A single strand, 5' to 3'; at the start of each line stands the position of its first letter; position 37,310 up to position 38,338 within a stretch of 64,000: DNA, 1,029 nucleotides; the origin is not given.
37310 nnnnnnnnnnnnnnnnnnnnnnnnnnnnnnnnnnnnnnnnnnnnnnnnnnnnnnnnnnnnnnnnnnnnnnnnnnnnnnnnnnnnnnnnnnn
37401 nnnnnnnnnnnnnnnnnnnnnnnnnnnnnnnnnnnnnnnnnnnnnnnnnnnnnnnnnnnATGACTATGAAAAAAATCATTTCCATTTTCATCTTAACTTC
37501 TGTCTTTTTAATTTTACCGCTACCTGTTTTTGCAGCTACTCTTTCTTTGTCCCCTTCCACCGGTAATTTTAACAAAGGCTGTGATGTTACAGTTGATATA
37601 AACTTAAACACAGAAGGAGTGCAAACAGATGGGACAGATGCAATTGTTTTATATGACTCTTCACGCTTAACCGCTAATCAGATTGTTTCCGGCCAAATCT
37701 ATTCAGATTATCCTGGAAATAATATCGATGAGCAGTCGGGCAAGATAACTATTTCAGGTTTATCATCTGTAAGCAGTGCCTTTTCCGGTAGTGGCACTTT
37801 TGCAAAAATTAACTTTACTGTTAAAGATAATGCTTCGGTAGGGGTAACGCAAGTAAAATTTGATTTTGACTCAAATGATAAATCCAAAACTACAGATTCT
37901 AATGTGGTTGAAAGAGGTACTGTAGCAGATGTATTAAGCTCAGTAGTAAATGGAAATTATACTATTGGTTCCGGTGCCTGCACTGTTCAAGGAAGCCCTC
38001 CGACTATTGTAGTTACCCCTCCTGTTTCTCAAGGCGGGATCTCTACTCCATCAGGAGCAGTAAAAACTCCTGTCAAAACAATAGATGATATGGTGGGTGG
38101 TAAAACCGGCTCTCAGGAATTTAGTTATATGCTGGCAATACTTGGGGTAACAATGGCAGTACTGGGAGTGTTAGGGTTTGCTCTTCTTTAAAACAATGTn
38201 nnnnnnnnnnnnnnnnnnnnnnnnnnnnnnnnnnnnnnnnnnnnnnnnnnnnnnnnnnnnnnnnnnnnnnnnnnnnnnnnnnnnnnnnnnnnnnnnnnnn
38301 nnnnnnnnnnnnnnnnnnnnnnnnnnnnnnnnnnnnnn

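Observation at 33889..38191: Cohesin-dockerin-like cell-surface module: a dockerin-tailed giant Cys-rich protein followed by two anchored cohesin-like proteins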

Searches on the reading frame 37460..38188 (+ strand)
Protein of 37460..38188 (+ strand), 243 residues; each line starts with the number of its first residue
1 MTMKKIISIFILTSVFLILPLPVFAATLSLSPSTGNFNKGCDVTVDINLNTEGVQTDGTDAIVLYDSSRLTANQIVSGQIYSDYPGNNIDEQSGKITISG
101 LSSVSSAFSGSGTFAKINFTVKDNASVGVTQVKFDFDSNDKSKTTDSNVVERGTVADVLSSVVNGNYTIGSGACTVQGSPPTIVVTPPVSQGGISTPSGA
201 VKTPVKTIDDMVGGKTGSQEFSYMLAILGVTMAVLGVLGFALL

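Call 3: search_protein_families(library=pfam, proteins=[window:37460-38188:+], max_evalue=1)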
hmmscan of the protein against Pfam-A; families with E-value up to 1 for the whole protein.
window:37460-38188:+ (243 aa): 4 families
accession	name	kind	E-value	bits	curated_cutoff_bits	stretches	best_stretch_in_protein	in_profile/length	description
PF00963.24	Cohesin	-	4.4e-09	37.1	24.1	1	38-144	11-124/139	Cohesin domain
PF16318.11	DUF4957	-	0.00081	19.7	30.8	1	88-169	8-79/142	Domain of unknown function (DUF4957)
PF16377.10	DUF4987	-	0.058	13.9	28.7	1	37-109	45-120/154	Domain of unknown function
PF11485.14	STK_08120-like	-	0.21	12.2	21.6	1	102-144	38-80/136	STK_08120-like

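Call 4: search_protein_families(library=ncbifam, proteins=[window:37460-38188:+], max_evalue=1)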
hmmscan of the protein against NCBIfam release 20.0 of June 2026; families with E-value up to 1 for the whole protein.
window:37460-38188:+ (243 aa): 2 families
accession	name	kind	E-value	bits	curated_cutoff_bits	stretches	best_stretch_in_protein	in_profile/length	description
TIGR04087.1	YqxM_for_SipW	equivalog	0.077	12.6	80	0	4-72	10-73/186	amyloid fiber anchoring/assembly protein TapA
NF053819.1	EF0750_LPXTG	subfamily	0.91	10.1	47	0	3-27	1-28/105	EF2685/EF0750 family sortase-dependent surface protein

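Call 92: search_solved_structures(query=A6, max_evalue=0.1, show_alignments=1)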
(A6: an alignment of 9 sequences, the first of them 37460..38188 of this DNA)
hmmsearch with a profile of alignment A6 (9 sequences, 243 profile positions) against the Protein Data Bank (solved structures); distinct sequences matched with E-value up to 0.1: 4.
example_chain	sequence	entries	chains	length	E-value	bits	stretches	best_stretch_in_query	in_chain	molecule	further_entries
7urp_A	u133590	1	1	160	0.00023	24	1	31-128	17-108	Ribonucleases G and E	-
4ums_A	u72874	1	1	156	0.0091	18.7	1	55-135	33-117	CELLULOSOMAL ANCHORING SCAFFOLDIN B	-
6kgc_A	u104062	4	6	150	0.011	18.5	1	26-134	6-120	Probably cellulosomal scaffolding protein, secreted cellulose-binding and cohesin domain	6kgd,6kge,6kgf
6kg8_A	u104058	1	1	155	0.011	18.5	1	25-134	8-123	Probably cellulosomal scaffolding protein, secreted cellulose-binding and cohesin domain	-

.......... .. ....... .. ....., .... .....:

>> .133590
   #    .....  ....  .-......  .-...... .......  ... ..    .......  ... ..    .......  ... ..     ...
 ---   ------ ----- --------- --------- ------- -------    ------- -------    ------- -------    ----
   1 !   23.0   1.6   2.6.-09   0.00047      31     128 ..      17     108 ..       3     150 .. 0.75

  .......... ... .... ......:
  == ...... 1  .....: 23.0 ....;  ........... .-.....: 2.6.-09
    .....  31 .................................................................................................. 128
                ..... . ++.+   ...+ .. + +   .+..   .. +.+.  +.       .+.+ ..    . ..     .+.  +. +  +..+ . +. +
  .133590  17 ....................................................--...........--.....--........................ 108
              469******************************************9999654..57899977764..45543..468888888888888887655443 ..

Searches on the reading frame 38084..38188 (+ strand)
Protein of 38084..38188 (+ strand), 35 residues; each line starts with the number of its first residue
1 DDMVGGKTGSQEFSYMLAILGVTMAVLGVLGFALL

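Call 71: search_protein_families(library=ncbifam, proteins=[window:38084-38188:+], max_evalue=10)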
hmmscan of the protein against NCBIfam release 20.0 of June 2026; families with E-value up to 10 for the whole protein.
seq(35 aa): 4 families
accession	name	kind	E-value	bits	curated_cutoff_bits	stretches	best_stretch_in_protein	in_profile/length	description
NF006909.0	PRK09400.1-4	equivalog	0.035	13.9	86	1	4-33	21-50/61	preprotein translocase subunit SecE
TIGR01167.1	LPXTG_anchor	domain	0.048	14.3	15.9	1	7-32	4-28/34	LPXTG cell wall anchor domain-containing protein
NF006911.0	PRK09400.2-2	equivalog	0.048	14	106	1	7-34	47-74/82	preprotein translocase subunit SecE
TIGR00327.1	secE_euk_arch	equivalog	0.095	12.5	36.2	1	10-33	25-48/61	protein translocase SEC61 complex subunit gamma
